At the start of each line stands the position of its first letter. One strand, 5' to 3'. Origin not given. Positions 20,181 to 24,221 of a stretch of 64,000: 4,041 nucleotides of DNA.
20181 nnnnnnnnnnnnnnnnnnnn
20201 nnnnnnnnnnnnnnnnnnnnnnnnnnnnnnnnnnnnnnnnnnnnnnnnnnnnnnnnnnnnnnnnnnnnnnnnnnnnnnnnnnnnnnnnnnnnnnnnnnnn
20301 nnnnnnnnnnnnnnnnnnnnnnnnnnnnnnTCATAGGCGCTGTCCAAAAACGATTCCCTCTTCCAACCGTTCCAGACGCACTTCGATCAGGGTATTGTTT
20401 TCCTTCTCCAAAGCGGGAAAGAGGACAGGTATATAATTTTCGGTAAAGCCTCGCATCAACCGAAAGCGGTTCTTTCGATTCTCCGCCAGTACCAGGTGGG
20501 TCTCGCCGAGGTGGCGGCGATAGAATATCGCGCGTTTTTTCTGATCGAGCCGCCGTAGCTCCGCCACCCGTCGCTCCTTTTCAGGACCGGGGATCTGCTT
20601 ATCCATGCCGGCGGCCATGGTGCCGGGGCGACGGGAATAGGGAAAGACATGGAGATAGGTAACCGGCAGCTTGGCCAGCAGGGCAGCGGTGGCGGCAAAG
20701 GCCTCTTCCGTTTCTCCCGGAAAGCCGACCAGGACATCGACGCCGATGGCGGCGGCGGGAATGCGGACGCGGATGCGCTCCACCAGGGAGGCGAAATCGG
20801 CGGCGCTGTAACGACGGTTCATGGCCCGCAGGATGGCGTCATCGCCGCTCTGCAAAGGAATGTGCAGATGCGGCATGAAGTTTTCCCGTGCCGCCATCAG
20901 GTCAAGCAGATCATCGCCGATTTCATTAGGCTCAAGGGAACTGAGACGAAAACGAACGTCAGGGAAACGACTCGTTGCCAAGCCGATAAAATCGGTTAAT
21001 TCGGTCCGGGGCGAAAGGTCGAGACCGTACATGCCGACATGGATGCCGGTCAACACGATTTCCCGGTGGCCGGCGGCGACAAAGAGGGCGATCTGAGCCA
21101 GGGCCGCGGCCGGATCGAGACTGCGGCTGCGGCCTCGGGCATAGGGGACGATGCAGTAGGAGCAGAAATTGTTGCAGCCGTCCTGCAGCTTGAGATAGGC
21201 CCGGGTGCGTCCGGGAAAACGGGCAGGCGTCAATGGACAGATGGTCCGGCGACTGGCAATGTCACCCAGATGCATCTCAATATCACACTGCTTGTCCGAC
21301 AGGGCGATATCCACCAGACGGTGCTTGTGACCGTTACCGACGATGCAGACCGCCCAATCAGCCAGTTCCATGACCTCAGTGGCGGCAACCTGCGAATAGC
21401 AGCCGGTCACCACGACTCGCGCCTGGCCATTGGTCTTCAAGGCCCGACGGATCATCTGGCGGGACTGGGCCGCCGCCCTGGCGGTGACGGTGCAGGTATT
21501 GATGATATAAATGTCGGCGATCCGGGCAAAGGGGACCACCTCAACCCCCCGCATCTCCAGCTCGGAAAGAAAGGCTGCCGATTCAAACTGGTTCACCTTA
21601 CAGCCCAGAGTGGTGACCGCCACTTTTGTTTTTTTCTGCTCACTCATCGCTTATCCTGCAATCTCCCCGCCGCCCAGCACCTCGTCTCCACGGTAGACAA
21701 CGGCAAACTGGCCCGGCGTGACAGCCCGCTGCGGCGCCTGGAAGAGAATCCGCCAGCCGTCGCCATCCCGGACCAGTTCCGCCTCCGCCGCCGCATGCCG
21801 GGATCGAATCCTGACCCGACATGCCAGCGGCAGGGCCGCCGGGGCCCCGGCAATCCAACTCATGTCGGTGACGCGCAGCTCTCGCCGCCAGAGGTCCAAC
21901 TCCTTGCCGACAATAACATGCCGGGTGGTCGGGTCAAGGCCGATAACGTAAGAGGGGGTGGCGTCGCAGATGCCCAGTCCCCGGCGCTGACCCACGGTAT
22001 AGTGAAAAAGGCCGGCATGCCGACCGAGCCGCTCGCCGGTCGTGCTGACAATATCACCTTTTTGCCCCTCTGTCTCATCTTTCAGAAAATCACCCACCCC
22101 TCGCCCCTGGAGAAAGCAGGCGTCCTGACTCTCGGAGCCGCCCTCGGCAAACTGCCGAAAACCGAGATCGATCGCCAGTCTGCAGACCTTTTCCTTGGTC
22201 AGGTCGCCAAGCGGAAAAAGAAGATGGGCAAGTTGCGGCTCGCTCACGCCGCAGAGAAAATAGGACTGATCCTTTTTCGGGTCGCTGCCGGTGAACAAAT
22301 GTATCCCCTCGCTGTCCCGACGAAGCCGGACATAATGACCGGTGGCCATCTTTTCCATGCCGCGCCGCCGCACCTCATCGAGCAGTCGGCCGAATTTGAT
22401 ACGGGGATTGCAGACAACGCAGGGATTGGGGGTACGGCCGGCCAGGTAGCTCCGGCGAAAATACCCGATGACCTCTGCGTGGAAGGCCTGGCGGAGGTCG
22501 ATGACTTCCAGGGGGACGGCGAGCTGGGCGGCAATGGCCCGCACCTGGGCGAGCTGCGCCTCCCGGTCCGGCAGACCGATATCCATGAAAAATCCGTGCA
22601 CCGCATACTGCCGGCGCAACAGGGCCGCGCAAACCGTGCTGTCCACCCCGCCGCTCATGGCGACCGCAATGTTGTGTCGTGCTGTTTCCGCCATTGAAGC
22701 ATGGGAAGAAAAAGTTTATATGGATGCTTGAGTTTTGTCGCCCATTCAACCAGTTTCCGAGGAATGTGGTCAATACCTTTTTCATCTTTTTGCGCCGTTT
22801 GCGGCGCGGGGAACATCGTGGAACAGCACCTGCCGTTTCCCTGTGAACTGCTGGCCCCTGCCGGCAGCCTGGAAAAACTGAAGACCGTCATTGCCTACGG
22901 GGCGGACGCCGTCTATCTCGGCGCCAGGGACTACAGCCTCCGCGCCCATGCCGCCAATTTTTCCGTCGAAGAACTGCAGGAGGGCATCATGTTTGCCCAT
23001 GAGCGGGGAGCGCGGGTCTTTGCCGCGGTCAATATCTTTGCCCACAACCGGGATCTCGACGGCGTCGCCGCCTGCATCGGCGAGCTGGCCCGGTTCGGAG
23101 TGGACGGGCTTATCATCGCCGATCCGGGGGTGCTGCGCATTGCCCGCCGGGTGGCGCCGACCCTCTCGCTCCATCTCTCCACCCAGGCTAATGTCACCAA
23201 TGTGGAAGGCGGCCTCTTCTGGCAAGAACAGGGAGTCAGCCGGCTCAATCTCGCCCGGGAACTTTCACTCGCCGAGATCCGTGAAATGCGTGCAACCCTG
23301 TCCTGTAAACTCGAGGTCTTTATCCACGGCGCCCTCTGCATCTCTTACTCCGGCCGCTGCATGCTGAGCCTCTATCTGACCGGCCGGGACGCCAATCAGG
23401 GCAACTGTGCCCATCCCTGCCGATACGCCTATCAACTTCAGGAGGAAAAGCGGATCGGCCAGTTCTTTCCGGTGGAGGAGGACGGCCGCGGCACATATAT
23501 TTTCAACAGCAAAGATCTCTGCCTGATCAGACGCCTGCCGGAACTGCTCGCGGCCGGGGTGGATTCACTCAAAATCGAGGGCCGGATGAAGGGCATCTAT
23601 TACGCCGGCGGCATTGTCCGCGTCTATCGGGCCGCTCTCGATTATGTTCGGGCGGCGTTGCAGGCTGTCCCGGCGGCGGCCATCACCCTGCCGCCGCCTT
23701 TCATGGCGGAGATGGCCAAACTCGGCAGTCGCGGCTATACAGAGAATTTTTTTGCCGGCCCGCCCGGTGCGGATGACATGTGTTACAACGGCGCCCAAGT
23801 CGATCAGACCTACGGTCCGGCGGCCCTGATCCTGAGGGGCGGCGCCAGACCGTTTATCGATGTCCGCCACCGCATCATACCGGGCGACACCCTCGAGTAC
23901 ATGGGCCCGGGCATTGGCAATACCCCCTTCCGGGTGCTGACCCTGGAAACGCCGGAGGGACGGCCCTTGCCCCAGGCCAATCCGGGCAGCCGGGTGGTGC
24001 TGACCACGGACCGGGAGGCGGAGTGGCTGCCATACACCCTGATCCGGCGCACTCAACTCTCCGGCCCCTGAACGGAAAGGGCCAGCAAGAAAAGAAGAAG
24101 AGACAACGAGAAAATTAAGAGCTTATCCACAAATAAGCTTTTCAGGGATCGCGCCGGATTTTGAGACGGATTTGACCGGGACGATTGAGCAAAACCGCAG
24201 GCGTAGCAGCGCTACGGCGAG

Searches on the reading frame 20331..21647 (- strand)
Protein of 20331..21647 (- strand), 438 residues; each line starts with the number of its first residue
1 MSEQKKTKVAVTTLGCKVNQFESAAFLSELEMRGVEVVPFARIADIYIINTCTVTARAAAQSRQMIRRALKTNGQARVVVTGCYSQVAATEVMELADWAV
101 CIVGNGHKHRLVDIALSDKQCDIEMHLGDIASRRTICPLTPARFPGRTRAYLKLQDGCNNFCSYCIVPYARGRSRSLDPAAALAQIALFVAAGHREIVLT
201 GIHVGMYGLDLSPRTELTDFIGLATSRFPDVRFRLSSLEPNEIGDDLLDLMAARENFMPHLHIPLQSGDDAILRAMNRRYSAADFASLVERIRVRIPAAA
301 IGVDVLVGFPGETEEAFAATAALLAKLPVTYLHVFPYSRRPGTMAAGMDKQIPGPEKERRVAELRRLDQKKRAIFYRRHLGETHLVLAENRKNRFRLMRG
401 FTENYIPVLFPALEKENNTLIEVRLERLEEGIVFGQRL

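Call 10: search_protein_families(library=pfam, proteins=[window:20331-21647:-], max_evalue=0.001)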
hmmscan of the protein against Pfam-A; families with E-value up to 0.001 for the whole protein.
window:20331-21647:- (438 aa): 2 families
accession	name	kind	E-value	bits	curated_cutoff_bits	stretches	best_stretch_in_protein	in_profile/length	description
PF00919.26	UPF0004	-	3.8e-24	85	27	1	8-104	1-98/98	Uncharacterized protein family UPF0004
PF04055.27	Radical_SAM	-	5.2e-22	79.2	29.5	1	154-324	3-166/166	Radical SAM superfamily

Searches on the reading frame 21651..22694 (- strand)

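Call 10: search_protein_families(library=pfam, proteins=[window:21651-22694:-], max_evalue=0.001)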
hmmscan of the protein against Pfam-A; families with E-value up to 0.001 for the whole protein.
window:21651-22694:- (347 aa): 7 families
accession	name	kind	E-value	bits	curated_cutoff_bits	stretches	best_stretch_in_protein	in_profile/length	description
PF03054.22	tRNA_Me_trans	-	3.5e-54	184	20.6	1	8-196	2-201/202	tRNA methyl transferase HUP domain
PF20258.4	tRNA_Me_trans_C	-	1.6e-20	73.6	20.6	1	270-345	1-77/77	Aminomethyltransferase beta-barrel domain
PF20259.3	tRNA_Me_trans_M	-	9.6e-18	64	27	1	202-264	2-66/66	tRNA methyl transferase PRC-barrel domain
PF06508.19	QueC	-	2e-05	24.6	22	1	11-68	4-61/210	Queuosine biosynthesis protein QueC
PF00764.25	Arginosuc_synth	-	4.1e-05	24.1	27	1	9-76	2-70/162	Arginosuccinate synthase N-terminal HUP domain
PF24167.1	DUF7411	-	0.00075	19.6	28.7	0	9-76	3-67/194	Family of unknown function (DUF7411)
PF00733.27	Asn_synthase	-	0.00098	19.3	21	0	7-65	18-77/354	Asparagine synthase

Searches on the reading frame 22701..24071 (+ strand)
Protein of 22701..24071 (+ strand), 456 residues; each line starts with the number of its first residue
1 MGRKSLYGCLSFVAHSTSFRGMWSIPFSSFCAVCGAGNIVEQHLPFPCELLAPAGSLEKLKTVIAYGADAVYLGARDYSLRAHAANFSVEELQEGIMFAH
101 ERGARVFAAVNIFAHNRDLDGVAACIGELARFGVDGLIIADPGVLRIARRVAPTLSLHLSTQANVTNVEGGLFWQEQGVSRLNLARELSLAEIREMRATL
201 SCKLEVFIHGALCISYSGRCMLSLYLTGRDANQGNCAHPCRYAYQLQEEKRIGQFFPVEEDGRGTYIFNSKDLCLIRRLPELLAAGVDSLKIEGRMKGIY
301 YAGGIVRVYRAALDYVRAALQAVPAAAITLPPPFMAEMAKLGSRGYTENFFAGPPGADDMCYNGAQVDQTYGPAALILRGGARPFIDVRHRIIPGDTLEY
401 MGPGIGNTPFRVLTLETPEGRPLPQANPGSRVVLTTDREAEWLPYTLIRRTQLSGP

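Call 10: search_protein_families(library=pfam, proteins=[window:22701-24071:+], max_evalue=0.001)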
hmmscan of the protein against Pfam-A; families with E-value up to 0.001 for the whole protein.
window:22701-24071:+ (456 aa): 2 families
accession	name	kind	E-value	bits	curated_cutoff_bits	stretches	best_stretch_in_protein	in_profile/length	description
PF01136.24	Peptidase_U32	-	2.5e-85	285.9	22.4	1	121-355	3-231/233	Peptidase family U32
PF16325.11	Peptidase_U32_C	-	2.8e-07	31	28.2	1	385-449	20-83/83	Peptidase family U32 C-terminal domain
